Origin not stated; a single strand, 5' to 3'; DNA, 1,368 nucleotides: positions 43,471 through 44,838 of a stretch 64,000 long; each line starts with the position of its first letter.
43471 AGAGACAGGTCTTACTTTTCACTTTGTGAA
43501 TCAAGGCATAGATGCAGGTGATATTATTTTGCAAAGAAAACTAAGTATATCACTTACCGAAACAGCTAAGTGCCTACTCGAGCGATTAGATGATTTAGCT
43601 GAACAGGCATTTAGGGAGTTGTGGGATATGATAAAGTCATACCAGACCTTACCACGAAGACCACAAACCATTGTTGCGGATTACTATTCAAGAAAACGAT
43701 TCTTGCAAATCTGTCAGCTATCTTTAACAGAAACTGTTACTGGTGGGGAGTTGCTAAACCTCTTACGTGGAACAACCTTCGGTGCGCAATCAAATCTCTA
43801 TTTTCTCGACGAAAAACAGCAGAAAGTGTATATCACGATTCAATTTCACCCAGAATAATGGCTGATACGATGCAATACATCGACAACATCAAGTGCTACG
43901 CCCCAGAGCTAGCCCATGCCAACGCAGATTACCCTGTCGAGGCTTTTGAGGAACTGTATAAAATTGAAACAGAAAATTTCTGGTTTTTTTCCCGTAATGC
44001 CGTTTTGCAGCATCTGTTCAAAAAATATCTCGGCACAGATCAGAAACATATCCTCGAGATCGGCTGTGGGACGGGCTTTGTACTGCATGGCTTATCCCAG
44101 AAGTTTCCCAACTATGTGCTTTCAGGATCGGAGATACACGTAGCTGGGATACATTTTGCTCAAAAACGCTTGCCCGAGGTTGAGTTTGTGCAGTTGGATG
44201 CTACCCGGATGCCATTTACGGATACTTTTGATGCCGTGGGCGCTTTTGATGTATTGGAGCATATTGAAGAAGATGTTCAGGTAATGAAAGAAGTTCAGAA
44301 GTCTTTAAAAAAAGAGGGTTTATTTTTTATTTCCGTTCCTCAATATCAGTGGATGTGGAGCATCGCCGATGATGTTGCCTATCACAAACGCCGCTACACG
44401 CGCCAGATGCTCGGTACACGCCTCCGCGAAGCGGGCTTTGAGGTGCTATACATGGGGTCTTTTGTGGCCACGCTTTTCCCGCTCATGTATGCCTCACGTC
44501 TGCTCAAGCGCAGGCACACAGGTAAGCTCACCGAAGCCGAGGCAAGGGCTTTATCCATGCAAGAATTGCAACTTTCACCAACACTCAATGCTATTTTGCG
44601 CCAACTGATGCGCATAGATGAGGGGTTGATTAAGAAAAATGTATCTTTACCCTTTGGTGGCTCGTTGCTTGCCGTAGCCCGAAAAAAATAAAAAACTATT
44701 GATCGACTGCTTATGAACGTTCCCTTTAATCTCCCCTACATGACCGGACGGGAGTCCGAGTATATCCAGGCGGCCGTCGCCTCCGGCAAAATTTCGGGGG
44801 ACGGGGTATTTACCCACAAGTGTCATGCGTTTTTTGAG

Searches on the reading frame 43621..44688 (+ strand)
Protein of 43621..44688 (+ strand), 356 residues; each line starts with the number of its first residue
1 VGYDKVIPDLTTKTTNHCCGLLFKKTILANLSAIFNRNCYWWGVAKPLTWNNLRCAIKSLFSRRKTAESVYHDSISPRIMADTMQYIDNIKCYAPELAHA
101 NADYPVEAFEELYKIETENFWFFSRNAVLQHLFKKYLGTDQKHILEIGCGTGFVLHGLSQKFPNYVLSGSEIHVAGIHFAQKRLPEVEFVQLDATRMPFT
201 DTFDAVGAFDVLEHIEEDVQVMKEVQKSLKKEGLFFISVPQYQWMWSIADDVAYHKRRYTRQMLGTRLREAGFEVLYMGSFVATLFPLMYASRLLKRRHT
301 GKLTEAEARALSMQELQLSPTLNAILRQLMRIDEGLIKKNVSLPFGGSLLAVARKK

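Call 66: search_protein_families(library=pfam, proteins=[window:43621-44688:+], max_evalue=0.01)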
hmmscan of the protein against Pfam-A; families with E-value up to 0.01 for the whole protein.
window:43621-44688:+ (356 aa): 12 families
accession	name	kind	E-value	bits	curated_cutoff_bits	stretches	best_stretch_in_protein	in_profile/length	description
PF08241.18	Methyltransf_11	-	3.7e-16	60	21.2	1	145-237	1-95/95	Methyltransferase domain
PF13649.12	Methyltransf_25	-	1.5e-15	58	27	1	144-233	1-97/97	Methyltransferase domain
PF13847.12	Methyltransf_31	-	6.5e-14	52.3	27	1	140-241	3-113/145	Methyltransferase domain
PF13489.12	Methyltransf_23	-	7.7e-14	52.2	27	1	130-276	10-162/164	Methyltransferase domain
PF08242.18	Methyltransf_12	-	9.6e-14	52.3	30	1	145-235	1-98/98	Methyltransferase domain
PF02390.23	Methyltransf_4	-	0.00014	21.8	24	1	141-190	2-51/173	Putative methyltransferase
PF08003.17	Methyltransf_9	-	0.00036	20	23.8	1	138-235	113-215/315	Protein of unknown function (DUF1698)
PF01739.24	CheR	-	0.0021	18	27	0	179-237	112-173/195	CheR methyltransferase, SAM binding domain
PF05175.20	MTS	-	0.0024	18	23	1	129-190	24-81/170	Methyltransferase small domain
PF05401.17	NodS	-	0.003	17.9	24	1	138-223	41-127/201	Nodulation protein S (NodS)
PF03141.22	Methyltransf_29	-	0.0043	16.1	23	1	136-243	113-223/506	Putative S-adenosyl-L-methionine-dependent methyltransferase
PF02353.26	CMAS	-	0.0066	16.2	27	1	131-237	53-164/273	Mycolic acid cyclopropane synthetase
